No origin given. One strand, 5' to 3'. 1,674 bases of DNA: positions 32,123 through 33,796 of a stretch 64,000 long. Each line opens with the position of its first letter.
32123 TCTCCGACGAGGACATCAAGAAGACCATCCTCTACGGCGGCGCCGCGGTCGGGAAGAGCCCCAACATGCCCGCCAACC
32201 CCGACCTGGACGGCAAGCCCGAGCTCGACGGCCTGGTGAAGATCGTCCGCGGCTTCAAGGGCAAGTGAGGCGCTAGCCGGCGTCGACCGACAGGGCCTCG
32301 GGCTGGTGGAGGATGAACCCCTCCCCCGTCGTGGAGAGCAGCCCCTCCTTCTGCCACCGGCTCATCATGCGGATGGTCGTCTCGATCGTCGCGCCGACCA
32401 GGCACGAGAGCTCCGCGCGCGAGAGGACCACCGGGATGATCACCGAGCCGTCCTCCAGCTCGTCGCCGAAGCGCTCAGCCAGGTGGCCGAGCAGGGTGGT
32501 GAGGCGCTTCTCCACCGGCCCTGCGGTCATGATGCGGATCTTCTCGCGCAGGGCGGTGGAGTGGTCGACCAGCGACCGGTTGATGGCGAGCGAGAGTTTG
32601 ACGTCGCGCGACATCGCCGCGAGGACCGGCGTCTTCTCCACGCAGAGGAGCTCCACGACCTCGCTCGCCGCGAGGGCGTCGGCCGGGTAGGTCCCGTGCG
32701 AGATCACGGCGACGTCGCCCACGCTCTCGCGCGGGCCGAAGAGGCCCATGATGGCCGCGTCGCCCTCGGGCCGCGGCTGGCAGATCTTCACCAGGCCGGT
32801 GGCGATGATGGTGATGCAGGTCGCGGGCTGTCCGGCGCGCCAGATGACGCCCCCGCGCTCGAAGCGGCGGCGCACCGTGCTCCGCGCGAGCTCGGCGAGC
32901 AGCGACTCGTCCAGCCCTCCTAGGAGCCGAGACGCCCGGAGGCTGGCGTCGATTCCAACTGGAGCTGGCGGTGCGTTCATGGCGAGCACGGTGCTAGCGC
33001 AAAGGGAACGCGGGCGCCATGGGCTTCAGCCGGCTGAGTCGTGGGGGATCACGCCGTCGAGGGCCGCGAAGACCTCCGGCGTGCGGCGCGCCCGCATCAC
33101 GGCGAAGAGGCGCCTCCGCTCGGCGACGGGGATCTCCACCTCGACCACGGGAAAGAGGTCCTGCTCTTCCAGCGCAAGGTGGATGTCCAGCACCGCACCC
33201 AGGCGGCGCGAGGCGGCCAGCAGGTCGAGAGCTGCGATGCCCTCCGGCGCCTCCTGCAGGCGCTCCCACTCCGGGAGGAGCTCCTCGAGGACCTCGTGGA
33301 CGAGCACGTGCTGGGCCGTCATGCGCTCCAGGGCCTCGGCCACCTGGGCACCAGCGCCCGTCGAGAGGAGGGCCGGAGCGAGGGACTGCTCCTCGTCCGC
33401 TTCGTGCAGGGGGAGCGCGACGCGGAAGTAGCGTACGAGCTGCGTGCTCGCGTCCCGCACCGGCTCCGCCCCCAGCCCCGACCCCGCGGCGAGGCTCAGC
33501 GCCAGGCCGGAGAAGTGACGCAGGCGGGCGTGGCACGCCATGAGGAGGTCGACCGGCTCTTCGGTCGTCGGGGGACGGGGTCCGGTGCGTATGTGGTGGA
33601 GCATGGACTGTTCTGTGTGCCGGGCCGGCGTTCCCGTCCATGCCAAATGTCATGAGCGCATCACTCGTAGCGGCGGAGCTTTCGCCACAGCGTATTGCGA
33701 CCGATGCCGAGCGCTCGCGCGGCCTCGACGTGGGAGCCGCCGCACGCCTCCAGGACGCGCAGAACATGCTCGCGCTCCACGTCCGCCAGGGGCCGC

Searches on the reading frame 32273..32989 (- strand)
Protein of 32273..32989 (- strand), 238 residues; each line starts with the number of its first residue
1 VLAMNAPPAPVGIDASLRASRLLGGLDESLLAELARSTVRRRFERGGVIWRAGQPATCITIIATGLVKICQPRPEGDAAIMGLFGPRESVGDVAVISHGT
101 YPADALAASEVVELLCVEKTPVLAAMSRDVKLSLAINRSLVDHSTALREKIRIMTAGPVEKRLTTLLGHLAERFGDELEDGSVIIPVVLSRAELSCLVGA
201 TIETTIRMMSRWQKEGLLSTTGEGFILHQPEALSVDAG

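Call 5: search_protein_families(library=pfam, proteins=[window:32273-32989:-], max_evalue=0.01)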
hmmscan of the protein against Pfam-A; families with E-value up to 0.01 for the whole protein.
window:32273-32989:- (238 aa): 3 families
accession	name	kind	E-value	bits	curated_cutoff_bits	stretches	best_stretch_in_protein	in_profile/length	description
PF00027.35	cNMP_binding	-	4.8e-15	55.7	27.5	1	40-128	1-88/89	Cyclic nucleotide-binding domain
PF13545.12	HTH_Crp_2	-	1.7e-11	44.3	27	1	162-233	2-67/70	Crp-like helix-turn-helix domain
PF00325.26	Crp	-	8e-05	22.7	21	1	188-218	2-32/32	Bacterial regulatory proteins, crp family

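Call 6: search_protein_families(library=ncbifam, proteins=[window:32273-32989:-], max_evalue=0.01)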
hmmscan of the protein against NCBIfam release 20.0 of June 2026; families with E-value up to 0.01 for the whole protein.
window:32273-32989:- (238 aa): 12 families
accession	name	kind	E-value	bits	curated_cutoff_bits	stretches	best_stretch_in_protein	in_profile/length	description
NF053664.1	TransRegPtrACyano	equivalog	5.5e-13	48.7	300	1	58-221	29-183/196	Crp/Fnr family transcriptional regulator PtrA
NF045989.1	TransRegFnrLRhodb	equivalog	1.6e-11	43.9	300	1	26-223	24-220/245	transcriptional regulator FnrL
NF008365.0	PRK11161.1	subfamily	7.8e-11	41.7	228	1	41-234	50-240/250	fumarate/nitrate reduction transcriptional regulator Fnr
NF041163.2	encap_f2b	equivalog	6.9e-09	35.3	400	1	15-139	71-196/450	family 2B encapsulin nanocompartment shell protein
NF008732.0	PRK11753.1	equivalog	5.7e-08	32.5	266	1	34-228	19-211/214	cAMP-activated global transcriptional regulator CRP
NF050806.1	TransRegFixKCaul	equivalog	2.6e-06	26.9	300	1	32-220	17-196/215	transcriptional regulator FixK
NF006901.0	PRK09392.1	equivalog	4.2e-06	26.3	211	1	16-233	8-217/236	transcriptional activator FtrB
TIGR03697.1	NtcA_cyano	equivalog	1e-05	25.4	244.95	1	48-234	3-189/193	global nitrogen regulator NtcA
NF050815.1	TransActFtrBCaul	equivalog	0.0003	20.1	300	1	17-233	11-219/251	transcriptional activator FtrB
NF010499.0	PRK13918.1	equivalog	0.00057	19.5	274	1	42-233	16-197/205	CRP/FNR family transcriptional regulator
NF052518.1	TransRegLdrP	equivalog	0.00082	19.4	300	1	41-234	2-185/195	transcriptional regulator LdrP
NF058543.1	ActPatMycb56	equivalog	0.0028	16.5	460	1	26-112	7-92/317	acetyltransferase Pat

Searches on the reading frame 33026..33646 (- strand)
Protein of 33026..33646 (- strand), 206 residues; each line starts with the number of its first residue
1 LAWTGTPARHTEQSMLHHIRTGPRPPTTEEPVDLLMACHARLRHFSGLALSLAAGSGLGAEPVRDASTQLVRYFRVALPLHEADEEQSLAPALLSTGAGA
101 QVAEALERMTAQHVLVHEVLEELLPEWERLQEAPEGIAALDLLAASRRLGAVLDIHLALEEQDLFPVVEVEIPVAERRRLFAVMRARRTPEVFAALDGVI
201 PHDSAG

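Call 5: search_protein_families(library=pfam, proteins=[window:33026-33646:-], max_evalue=0.01)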
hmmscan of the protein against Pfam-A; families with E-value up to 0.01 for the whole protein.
window:33026-33646:- (206 aa): 1 family
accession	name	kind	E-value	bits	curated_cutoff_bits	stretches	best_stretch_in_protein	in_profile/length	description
PF01814.28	Hemerythrin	-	1.7e-18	67.8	25.3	2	31-167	2-126/127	Hemerythrin HHE cation binding domain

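Call 6: search_protein_families(library=ncbifam, proteins=[window:33026-33646:-], max_evalue=0.01)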
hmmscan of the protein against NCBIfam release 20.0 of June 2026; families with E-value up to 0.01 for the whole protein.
window:33026-33646:- (206 aa): 1 family
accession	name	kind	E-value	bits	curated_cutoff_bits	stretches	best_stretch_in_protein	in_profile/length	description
TIGR03652.1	FeS_repair_RIC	equivalog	0.0085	15.9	204.7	0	69-123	113-170/216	iron-sulfur cluster repair di-iron protein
